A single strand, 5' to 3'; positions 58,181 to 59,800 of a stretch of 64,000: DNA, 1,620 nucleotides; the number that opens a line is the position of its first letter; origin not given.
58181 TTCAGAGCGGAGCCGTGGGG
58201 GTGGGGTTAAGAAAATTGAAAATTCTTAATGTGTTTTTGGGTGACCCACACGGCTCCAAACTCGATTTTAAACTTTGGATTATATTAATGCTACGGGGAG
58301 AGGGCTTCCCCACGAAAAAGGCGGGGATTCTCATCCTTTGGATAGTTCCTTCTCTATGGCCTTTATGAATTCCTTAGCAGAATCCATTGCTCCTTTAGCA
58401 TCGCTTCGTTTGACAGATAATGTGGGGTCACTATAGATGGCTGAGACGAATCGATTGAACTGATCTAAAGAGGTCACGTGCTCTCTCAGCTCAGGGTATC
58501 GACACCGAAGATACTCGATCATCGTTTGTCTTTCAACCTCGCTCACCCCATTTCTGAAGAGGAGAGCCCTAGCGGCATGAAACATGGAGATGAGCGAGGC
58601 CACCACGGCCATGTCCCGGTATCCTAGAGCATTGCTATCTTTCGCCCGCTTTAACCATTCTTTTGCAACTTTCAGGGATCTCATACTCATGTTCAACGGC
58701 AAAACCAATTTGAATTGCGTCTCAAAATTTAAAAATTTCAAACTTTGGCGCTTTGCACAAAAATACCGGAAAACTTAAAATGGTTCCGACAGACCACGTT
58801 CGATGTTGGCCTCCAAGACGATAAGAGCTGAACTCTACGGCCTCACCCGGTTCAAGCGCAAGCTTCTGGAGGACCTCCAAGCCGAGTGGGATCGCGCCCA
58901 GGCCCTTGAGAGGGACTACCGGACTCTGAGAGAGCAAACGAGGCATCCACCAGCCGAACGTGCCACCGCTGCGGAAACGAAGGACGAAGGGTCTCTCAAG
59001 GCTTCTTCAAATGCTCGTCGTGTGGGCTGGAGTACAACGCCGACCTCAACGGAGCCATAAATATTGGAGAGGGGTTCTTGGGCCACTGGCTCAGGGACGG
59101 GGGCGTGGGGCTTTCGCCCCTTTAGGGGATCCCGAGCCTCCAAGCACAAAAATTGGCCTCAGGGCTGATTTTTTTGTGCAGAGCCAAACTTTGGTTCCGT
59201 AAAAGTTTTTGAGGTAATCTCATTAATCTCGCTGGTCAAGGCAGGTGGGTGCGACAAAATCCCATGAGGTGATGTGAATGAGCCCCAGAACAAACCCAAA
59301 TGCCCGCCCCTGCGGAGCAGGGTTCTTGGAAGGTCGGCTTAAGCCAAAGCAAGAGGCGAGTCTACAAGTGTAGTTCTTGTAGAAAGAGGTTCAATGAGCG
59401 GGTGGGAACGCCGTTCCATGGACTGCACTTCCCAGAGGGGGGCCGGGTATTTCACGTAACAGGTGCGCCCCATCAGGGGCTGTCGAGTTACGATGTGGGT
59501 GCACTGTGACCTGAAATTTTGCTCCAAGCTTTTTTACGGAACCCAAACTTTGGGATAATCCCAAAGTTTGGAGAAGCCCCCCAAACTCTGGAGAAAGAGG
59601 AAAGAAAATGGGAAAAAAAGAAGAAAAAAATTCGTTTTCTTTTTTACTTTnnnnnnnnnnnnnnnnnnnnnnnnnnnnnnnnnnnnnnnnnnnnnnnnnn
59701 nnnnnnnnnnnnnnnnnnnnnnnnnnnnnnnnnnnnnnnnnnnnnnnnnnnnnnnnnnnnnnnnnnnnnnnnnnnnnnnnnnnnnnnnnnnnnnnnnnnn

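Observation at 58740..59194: Second TnpB-derived MITE with a different deletion breakpoint, next to the HEPN/MNT pair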

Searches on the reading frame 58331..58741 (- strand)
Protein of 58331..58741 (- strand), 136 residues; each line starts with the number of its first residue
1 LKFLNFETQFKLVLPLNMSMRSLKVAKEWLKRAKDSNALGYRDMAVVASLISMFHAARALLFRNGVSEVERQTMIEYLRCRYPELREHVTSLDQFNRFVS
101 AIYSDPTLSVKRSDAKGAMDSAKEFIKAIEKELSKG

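Call 9: search_protein_families(library=pfam, proteins=[window:58331-58741:-], max_evalue=0.1)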
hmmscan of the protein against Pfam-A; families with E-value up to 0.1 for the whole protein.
window:58331-58741:- (136 aa): 1 family
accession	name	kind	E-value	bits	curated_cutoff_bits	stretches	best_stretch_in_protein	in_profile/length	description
PF05168.19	HEPN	-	1e-08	35.8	22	1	22-131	4-116/117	HEPN domain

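Call 24: find_encoding_contigs(protein=window:58331-58690:-, flank=3000, max_places=8)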
Protein window:58331-58690:- (119 aa): 8 contigs read that carry it; 4 places shown.
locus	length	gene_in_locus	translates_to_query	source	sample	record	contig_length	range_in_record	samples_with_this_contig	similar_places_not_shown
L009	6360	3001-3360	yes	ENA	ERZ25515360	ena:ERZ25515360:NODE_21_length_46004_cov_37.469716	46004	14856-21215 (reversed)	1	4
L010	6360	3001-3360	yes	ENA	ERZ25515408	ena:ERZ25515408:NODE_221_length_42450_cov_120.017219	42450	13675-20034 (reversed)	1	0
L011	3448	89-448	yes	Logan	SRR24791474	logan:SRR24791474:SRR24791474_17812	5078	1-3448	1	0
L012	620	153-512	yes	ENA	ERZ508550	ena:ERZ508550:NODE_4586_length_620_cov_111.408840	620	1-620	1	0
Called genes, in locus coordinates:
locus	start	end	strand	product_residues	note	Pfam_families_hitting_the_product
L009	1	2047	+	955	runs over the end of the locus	PF13750:Big_3_3 (faint), PF17936:Big_6 (faint), PF19077:Big_13 (weak), PF09136:Glucodextran_B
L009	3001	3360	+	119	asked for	PF05168:HEPN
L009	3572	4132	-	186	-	PF01909:NTP_transf_2 (weak), PF18765:Polbeta (weak)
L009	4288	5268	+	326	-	-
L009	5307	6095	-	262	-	PF11306:DUF3108 (weak)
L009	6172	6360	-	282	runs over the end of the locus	PF02457:DAC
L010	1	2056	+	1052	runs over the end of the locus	PF17936:Big_6 (faint), PF19077:Big_13 (faint), PF09136:Glucodextran_B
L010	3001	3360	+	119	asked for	PF05168:HEPN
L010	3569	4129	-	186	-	PF01909:NTP_transf_2 (weak), PF18765:Polbeta (weak)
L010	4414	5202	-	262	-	PF11306:DUF3108 (weak)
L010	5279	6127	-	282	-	PF02457:DAC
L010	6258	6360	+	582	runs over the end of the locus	PF04675:DNA_ligase_A_N, PF01068:DNA_ligase_A_M, PF09414:RNA_ligase (weak), PF04679:DNA_ligase_A_C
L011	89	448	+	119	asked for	PF05168:HEPN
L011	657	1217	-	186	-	PF01909:NTP_transf_2 (weak), PF18765:Polbeta (weak)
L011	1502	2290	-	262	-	PF11306:DUF3108 (weak)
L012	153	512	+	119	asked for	PF05168:HEPN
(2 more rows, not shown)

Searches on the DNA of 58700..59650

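Call 85: search_rna_families(source=window, start=58700, end=59650, threshold=evalue, max_evalue=1)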
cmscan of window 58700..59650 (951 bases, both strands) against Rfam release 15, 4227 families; matches with E-value up to 1: 4.
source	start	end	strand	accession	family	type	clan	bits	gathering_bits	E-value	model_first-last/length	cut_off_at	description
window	59538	59646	+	RF00516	ylbH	Cis-reg; leader;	-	24.1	50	0.0089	1-122/122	no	ylbH leader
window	59551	59650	-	RF02409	snoR125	Gene; snRNA; snoRNA; CD-box;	-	18.9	100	0.094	81-200/200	5'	Small nucleolar RNA snoR125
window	59549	59650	+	RF01408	sraL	Gene; sRNA;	-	17.1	39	0.29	1-142/142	no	sraL Hfq binding RNA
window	58922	59009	+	RF02213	ZFAT-AS1_3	Gene; lncRNA;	-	15.8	70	0.87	1-80/80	no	ZFAT antisense RNA 1 conserved region 3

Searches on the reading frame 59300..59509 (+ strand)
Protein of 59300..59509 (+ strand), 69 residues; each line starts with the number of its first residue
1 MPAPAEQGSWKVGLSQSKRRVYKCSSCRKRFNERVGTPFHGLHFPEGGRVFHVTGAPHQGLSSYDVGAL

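Call 9: search_protein_families(library=pfam, proteins=[window:59300-59509:+], max_evalue=0.1)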
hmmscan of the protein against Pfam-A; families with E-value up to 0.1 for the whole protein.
window:59300-59509:+ (69 aa): 3 families
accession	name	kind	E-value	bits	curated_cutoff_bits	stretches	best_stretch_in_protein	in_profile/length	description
PF18716.7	VATC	-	0.0029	17.9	26.6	1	21-44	3-24/43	Vms1-associating treble clef domain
PF13465.12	zf-H2C2_2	-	0.023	15.5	40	1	18-32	11-25/26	Zinc-finger double domain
PF24273.1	TRASH_HVO_1752_C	-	0.066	13.8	27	1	19-34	24-39/47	HVO_1752, C-terminal TRASH domain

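Call 33: search_protein_families(library=ncbifam, proteins=[window:59300-59509:+], max_evalue=1)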
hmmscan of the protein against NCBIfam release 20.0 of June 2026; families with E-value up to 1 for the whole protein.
window:59300-59509:+ (69 aa): 3 families
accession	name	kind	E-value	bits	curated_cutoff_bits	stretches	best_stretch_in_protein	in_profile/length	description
NF050000.1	IS1_IS1595_Zn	domain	0.02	15.4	28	1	13-33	13-33/34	IS1/IS1595 family N-terminal zinc-binding domain-containing protein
NF033558.1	transpos_IS1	equivalog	0.071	13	100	1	7-34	7-34/199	IS1 family transposase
NF048019.1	IS256_Zn_var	equivalog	0.19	10.9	150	1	16-33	14-31/304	IS256 family transposase, variant Zn-binding type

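Call 34: find_homologous_proteins(query=window:59300-59506:+, max_evalue=0.001)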
Query seq(69 aa): no candidate shares three 5-residue words with the query. No homologue found.

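Call 52: search_protein_representatives(protein=window:59300-59506:+)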
Query: 69 residues. Proteins with E-value up to 0.001 (for the whole library): 24; up to 1e-10: 2; up to 1e-30: 0. The best 24 are listed.
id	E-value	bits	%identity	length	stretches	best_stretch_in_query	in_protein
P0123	2.2e-15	72.3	62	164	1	7-67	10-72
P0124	5.5e-13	64.7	26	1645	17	10-40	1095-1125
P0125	2.5e-10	56.3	66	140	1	7-47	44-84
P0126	1.8e-08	50.4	49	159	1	8-66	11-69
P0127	9.2e-08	48.1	62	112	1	6-44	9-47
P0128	2.8e-07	46.6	43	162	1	7-66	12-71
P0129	7.0e-07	45.3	56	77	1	6-47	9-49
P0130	9.8e-07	44.9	54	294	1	7-47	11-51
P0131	7.3e-06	42.1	36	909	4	19-58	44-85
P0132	1.3e-05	41.3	32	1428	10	24-66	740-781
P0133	1.3e-05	41.3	43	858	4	12-42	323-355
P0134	1.5e-05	41.1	39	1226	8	19-40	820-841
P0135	2.0e-04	37.6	54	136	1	8-46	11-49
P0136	2.5e-04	37.2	49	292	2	13-40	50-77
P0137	2.6e-04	37.2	49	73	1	16-52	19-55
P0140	3.0e-04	37.0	37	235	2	18-45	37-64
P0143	5.3e-04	36.2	40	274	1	16-67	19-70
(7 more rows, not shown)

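Call 53: search_protein_families(library=pfam, proteins=[P0123, P0125, P0126, P0127, P0128, P0130, P0135, P0136, P0140, P0143], max_evalue=0.01)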
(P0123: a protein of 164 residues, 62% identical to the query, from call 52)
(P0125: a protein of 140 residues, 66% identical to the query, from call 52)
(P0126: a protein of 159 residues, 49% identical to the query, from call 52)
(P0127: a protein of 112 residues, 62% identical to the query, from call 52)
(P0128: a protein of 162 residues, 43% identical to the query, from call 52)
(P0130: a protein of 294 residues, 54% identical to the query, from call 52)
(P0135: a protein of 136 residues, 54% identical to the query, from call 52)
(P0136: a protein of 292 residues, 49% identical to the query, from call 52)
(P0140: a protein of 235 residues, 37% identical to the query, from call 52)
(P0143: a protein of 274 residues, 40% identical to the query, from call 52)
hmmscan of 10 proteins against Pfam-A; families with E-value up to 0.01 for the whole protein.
P0123 (164 aa): 0 families

P0125 (140 aa): 0 families

P0126 (159 aa): 1 family
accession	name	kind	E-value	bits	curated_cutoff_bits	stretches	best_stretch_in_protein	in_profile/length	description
PF12760.12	Zn_ribbon_IS1595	-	0.0062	16.9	25.4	1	3-30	19-43/46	Transposase zinc-ribbon domain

P0127 (112 aa): 2 families
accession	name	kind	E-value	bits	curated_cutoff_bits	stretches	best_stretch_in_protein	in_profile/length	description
PF09723.15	Zn_ribbon_8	-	0.0012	19.3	34.4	0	25-36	6-17/41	Zinc ribbon domain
PF12760.12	Zn_ribbon_IS1595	-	0.0042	17.5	25.4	1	3-32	19-45/46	Transposase zinc-ribbon domain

P0128 (162 aa): 1 family
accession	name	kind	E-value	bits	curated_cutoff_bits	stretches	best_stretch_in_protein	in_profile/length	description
PF03811.18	Zn_ribbon_InsA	-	0.005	17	26.1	1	4-32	5-34/35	InsA N-terminal domain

P0130 (294 aa): 1 family
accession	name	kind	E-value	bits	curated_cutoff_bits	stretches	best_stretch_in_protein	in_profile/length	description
PF13610.12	DDE_Tnp_IS240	-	1e-11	45.6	27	1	135-265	16-135/139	DDE domain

P0135 (136 aa): 0 families

P0136 (292 aa): 4 families
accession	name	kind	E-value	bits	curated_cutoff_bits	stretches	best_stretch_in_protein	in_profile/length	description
PF01381.28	HTH_3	-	5.2e-05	23.6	23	1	229-252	9-32/55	Helix-turn-helix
PF13384.12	HTH_23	-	0.00023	21.3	24.6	1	228-254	16-42/50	Homeodomain-like domain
PF09723.15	Zn_ribbon_8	-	0.0009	19.6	34.4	0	56-71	3-18/41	Zinc ribbon domain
PF00376.29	MerR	-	0.0021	18.3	28.2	0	234-251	4-21/38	MerR family regulatory protein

P0140 (235 aa): 13 families
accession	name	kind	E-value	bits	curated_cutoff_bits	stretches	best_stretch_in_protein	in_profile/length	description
PF13384.12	HTH_23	-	1.6e-08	34.5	24.6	1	183-213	16-42/50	Homeodomain-like domain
PF03811.18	Zn_ribbon_InsA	-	1.7e-07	31.3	26.1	2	131-158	7-35/35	InsA N-terminal domain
PF14354.12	Lar_restr_allev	-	1.6e-05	25.5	28.6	0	131-184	5-50/58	Restriction alleviation protein Lar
PF23451.1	Zn_ribbon_PaaD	-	7e-05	22.8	27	0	127-161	12-49/53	PaaD zinc beta ribbon domain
PF01527.26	HTH_Tnp_1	-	0.00014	22.5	24.1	0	183-212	18-47/75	Transposase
PF08281.18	Sigma70_r4_2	-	0.00043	20.3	25.7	0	186-205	24-43/54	Sigma-70, region 4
PF01381.28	HTH_3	-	0.00054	20.4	23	0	76-97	8-29/55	Helix-turn-helix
PF13022.12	HTH_Tnp_1_2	-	0.0015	19.1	27.9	0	188-210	26-48/122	Helix-turn-helix of insertion element transposase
PF09723.15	Zn_ribbon_8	-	0.003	18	34.4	0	40-50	5-15/41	Zinc ribbon domain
PF05225.22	HTH_psq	-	0.0038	17.3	20.4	0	183-204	10-32/45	helix-turn-helix, Psq domain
PF13551.12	HTH_29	-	0.0045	17.5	28.1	0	187-215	10-39/64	Winged helix-turn helix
PF12728.13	HTH_17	-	0.0057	17.3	27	0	189-204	2-17/51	Helix-turn-helix domain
PF13011.12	LZ_Tnp_IS481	-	0.0079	16.9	22.2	0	78-101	26-49/85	leucine-zipper of insertion element IS481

P0143 (274 aa): 0 families

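Call 55: find_homologous_proteins(query=P0130, max_evalue=1e-10)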
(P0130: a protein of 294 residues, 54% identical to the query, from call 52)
Query P0130 (294 aa): 54 proteins with E <= 1e-10 among 751 candidates.
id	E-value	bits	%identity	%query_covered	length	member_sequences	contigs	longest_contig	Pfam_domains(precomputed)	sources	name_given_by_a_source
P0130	4.4e-201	684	100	100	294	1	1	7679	PF13610.13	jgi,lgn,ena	-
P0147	2.4e-168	577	82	99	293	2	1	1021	PF13610.13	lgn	-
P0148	1.8e-163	561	79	99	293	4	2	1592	PF13610.13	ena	-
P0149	1.1e-131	457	66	100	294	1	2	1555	PF03050.21,PF13610.13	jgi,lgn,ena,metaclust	metaclust:\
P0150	2.2e-105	370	60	98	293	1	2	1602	PF03050.21,PF00665.33,PF13610.13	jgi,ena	-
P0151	1.4e-104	368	59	99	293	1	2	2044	PF03050.21,PF13610.13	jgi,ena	jgi:transposase-like protein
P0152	2.6e-103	363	58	98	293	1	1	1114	PF03050.21,PF13610.13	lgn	-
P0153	3.1e-102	360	57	98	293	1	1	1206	PF03050.21,PF13610.13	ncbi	-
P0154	8.4e-102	358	56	98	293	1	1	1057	PF13610.13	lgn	-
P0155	1.7e-101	358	56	98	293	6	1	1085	PF03050.21,PF00665.33,PF13610.13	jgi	-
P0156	2.0e-101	357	56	99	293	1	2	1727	PF03050.21,PF00665.33,PF13610.13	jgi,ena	-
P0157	3.1e-101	357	57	98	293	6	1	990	PF03050.21,PF00665.33,PF13610.13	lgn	-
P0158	8.9e-101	355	56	99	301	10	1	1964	PF03050.21,PF13610.13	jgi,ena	-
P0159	9.8e-101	355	57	98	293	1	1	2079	PF03050.21,PF13610.13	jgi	-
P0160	1.1e-100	355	57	98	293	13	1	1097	PF03050.21,PF13610.13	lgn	-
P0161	1.2e-100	355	56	98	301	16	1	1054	PF13610.13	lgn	-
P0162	1.3e-100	355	54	98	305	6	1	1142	PF13610.13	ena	-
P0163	2.1e-100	354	57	98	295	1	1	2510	PF03050.21,PF13610.13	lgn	-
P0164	2.7e-100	354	55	99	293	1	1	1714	PF03050.21,PF13610.13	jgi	-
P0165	1.1e-99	352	55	98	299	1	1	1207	PF13610.13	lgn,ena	-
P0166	1.4e-99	351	56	98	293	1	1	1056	PF13610.13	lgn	-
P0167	1.4e-99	351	55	98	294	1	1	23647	PF03050.21,PF13610.13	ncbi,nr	ncbi:MAG: DDE-type integrase/transposase/recombinase [Candidatus Hodarchaeaceae archaeon]|nr:DDE-typ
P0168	3.2e-99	350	55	98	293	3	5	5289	PF13610.13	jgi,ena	-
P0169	3.5e-99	350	56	98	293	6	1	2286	PF03050.21,PF13610.13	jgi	-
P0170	4.5e-99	350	55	99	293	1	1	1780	PF03050.21,PF13610.13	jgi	-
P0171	1.3e-98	348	55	98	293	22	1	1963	PF03050.21,PF13610.13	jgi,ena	-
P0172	1.7e-98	348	57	98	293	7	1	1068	PF03050.21,PF13610.13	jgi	-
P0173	2.9e-98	347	54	99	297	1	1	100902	PF13610.13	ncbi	ncbi:MAG: DDE-type integrase/transposase/recombinase [Candidatus Hadarchaeota archaeon]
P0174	3.8e-98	346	54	98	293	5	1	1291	PF03050.21,PF00665.33,PF13610.13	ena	-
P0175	6.3e-98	346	54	98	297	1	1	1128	PF13610.13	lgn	-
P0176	6.6e-98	346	57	98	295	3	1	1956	PF03050.21,PF13610.13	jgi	-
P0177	7.5e-98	346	57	98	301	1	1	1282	PF03050.21,PF13610.13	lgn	-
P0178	1.3e-97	345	55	97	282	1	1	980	PF03050.21,PF13610.13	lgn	-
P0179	2.9e-97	344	55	98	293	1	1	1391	PF13610.13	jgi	jgi:transposase-like protein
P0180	3.4e-97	343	56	98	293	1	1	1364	PF03050.21,PF13610.13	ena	-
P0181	4.4e-97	343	55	98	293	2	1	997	PF13610.13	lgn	-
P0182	7.0e-97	342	53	99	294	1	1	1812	PF03050.21,PF13610.13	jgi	-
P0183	5.4e-96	339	55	98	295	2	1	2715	PF03050.21,PF13610.13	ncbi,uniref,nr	ncbi:hypothetical protein AKJ46_00965 [candidate division MSBL1 archaeon SCGC-AAA833K04]|uniref:DDE 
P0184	1.4e-95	338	53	98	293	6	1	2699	PF13610.13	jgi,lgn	-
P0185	1.8e-95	338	53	98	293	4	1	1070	PF03050.21,PF13610.13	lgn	-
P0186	2.8e-95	337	55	98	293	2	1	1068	PF03050.21,PF13610.13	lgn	-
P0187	1.1e-94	335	53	98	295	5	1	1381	PF13610.13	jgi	-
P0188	1.2e-93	332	53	98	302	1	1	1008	PF13610.13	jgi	-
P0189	1.5e-92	328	54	91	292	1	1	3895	PF03050.21,PF13610.13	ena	-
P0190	2.1e-91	324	57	91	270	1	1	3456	PF00665.33,PF13610.13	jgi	jgi:putative transposase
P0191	2.3e-90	321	54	90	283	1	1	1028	PF03050.21,PF13610.13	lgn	-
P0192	7.5e-90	319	55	88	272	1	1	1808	PF03050.21,PF13610.13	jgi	jgi:transposase-like protein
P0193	9.9e-81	289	56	81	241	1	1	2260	PF13610.13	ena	-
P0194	1.0e-69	253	55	74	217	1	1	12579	PF13610.13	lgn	-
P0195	4.9e-68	248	63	64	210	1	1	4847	PF13610.13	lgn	-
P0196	2.0e-63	232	60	66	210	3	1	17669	PF03050.21,PF13610.13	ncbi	ncbi:MAG: DDE-type integrase/transposase/recombinase [Candidatus Hadarchaeaceae archaeon]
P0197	6.3e-60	221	53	64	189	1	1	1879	PF13610.13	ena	-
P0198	2.5e-57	212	62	59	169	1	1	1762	PF13610.13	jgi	-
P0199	3.9e-51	192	59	57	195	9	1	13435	PF13610.13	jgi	-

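Call 56: find_encoding_contigs(protein=P0130, flank=1500, max_places=3)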
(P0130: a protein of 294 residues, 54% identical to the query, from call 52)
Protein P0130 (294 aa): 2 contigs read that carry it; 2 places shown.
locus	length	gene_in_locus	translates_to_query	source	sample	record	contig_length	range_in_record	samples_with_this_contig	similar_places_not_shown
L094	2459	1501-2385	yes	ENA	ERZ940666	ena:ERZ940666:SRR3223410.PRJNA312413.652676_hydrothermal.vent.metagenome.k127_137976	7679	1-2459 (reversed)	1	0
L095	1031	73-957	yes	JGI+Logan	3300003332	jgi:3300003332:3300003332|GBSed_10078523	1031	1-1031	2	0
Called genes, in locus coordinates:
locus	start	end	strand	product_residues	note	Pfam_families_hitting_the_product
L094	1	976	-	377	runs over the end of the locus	PF13477:Glyco_trans_4_2 (weak), PF13439:Glyco_transf_4, PF20706:GT4-conflict (weak), PF00534:Glycos_transf_1, PF13692:Glyco_trans_1_4, PF13524:Glyco_trans_1_2 (weak)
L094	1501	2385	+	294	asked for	PF13610:DDE_Tnp_IS240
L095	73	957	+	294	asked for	PF13610:DDE_Tnp_IS240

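Call 57: find_encoding_contigs(protein=P0173, flank=1500, max_places=3)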
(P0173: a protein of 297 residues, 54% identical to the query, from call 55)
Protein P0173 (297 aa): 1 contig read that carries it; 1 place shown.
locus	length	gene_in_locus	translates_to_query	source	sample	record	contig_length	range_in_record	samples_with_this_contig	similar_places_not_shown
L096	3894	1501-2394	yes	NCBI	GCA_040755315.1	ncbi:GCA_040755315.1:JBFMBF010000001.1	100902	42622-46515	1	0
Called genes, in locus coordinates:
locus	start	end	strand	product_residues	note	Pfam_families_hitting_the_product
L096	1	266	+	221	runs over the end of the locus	PF09335:VTT_dom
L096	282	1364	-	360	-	PF01950:FBPase_3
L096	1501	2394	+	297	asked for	PF13610:DDE_Tnp_IS240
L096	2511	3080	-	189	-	-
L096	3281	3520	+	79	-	PF24434:DUF7557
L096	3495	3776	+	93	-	-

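Call 58: find_encoding_contigs(protein=P0167, flank=1500, max_places=3)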
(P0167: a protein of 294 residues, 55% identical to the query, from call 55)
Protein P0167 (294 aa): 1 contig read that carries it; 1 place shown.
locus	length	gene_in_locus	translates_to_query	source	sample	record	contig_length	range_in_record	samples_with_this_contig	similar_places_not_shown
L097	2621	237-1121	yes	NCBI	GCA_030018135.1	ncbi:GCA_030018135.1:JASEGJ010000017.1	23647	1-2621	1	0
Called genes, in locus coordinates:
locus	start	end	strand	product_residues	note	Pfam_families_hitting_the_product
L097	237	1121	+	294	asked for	PF03050:DDE_Tnp_IS66, PF13610:DDE_Tnp_IS240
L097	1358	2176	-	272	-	PF04055:Radical_SAM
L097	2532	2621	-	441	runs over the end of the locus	PF04894:Nre_N, PF04895:Nre_C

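Call 79: find_encoding_contigs(protein=P0171, flank=1500, max_places=6)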
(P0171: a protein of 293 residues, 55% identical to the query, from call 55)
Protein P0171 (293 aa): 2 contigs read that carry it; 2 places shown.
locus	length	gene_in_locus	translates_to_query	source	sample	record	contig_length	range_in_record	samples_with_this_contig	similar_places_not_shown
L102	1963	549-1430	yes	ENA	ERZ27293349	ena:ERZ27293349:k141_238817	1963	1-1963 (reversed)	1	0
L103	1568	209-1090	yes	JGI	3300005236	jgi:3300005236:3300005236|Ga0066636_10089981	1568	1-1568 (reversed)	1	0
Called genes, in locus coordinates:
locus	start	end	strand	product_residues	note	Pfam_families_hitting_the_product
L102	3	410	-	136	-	?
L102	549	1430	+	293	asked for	PF03050:DDE_Tnp_IS66, PF13610:DDE_Tnp_IS240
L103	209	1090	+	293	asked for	PF03050:DDE_Tnp_IS66, PF13610:DDE_Tnp_IS240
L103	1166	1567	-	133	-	?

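Call 80: find_encoding_contigs(protein=P0189, flank=2000, max_places=4)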
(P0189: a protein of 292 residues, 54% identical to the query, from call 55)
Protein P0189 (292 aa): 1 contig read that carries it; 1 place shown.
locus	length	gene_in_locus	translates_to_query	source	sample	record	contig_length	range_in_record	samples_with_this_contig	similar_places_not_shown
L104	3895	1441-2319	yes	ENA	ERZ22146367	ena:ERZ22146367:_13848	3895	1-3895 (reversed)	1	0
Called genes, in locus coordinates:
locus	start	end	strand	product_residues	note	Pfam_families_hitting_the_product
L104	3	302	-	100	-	?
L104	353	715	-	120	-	-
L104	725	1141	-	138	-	-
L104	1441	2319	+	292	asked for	PF03050:DDE_Tnp_IS66 (weak), PF13610:DDE_Tnp_IS240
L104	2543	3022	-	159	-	-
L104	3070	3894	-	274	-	?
